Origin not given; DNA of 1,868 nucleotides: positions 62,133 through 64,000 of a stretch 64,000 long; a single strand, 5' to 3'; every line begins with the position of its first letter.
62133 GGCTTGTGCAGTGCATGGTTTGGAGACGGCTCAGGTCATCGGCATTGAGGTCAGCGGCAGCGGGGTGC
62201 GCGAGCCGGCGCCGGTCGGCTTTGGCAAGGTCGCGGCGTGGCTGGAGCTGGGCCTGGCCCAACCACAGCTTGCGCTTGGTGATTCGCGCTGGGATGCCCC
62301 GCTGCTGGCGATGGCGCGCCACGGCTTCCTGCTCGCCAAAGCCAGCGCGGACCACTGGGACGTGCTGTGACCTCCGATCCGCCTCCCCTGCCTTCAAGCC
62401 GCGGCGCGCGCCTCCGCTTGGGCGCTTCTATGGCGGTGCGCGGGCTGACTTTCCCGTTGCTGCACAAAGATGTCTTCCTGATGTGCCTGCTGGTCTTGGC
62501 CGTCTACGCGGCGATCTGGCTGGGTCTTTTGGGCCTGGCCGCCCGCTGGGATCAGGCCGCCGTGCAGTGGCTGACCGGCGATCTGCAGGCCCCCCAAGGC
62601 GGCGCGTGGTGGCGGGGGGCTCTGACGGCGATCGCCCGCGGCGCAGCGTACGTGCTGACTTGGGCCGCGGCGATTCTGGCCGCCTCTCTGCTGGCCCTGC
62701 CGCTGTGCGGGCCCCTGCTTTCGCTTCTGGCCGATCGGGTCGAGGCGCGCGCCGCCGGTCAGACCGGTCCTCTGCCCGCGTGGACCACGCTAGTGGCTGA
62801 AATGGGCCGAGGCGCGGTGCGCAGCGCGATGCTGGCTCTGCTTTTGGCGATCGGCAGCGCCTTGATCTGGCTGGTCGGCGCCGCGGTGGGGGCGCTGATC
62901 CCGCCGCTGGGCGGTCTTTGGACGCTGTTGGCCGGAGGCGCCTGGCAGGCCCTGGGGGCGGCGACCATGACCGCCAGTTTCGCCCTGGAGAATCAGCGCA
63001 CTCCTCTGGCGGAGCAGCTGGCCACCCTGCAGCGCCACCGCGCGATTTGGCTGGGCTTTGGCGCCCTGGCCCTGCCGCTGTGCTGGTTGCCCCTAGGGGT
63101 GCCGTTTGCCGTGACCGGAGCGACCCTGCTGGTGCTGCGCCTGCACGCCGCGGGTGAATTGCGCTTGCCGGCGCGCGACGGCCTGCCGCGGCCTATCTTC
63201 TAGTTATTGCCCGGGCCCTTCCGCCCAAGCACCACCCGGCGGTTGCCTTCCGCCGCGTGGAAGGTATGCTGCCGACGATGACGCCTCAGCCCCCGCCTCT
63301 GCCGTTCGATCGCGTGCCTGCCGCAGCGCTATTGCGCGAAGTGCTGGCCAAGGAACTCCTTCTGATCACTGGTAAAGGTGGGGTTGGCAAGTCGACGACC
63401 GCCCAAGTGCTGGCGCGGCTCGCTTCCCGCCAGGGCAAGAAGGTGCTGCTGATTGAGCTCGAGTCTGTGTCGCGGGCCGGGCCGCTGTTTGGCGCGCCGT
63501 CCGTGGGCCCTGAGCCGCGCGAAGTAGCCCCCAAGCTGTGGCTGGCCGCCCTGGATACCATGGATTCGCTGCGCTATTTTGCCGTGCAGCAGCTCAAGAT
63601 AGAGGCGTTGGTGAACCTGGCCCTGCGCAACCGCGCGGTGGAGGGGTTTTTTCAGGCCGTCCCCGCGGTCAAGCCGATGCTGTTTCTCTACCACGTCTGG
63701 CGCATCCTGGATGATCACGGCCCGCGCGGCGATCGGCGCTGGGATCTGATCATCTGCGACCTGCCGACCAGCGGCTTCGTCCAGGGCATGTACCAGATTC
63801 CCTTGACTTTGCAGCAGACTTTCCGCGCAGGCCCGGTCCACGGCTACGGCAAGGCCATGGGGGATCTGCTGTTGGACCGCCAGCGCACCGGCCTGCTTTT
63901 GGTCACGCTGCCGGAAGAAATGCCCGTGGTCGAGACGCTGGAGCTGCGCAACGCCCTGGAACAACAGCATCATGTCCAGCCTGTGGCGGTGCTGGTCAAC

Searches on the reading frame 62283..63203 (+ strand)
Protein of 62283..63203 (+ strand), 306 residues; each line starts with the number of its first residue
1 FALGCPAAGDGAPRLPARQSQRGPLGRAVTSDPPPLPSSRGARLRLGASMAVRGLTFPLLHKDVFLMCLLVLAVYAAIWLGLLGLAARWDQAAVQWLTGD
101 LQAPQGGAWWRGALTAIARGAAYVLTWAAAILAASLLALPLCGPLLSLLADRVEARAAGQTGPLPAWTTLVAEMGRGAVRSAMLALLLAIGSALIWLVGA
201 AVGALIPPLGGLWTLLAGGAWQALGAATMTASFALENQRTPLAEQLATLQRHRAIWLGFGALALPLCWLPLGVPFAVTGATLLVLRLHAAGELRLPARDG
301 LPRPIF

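Call 35: search_protein_families(library=pfam, max_evalue=0.0001, proteins=[window:62283-63203:+])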
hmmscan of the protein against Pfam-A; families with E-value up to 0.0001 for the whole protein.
window:62283-63203:+ (306 aa): 1 family
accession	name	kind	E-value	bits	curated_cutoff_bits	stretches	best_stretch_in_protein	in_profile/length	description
PF07264.17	EI24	-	3.4e-14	53.9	32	1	60-275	10-196/199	Sulfate transporter CysZ/Etoposide-induced protein 2.4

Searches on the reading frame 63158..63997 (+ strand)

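Call 35: search_protein_families(library=pfam, max_evalue=0.0001, proteins=[window:63158-63997:+])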
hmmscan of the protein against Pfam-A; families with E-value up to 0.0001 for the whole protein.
window:63158-63997:+ (280 aa): 4 families
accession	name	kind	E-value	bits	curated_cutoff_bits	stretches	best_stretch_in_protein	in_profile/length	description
PF02374.21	ArsA_ATPase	-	2e-14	54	24.3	1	67-222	3-152/305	Anion-transporting ATPase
PF01656.29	CbiA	-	4.6e-08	33.5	25.4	1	69-106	3-40/125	CobQ/CobB/MinD/ParA nucleotide binding domain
PF13614.12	AAA_31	-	2.5e-06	28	27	1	69-102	6-39/177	AAA domain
PF10609.15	ParA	-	1.7e-05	24.8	27.1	1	66-100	5-39/246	NUBPL iron-transfer P-loop NTPase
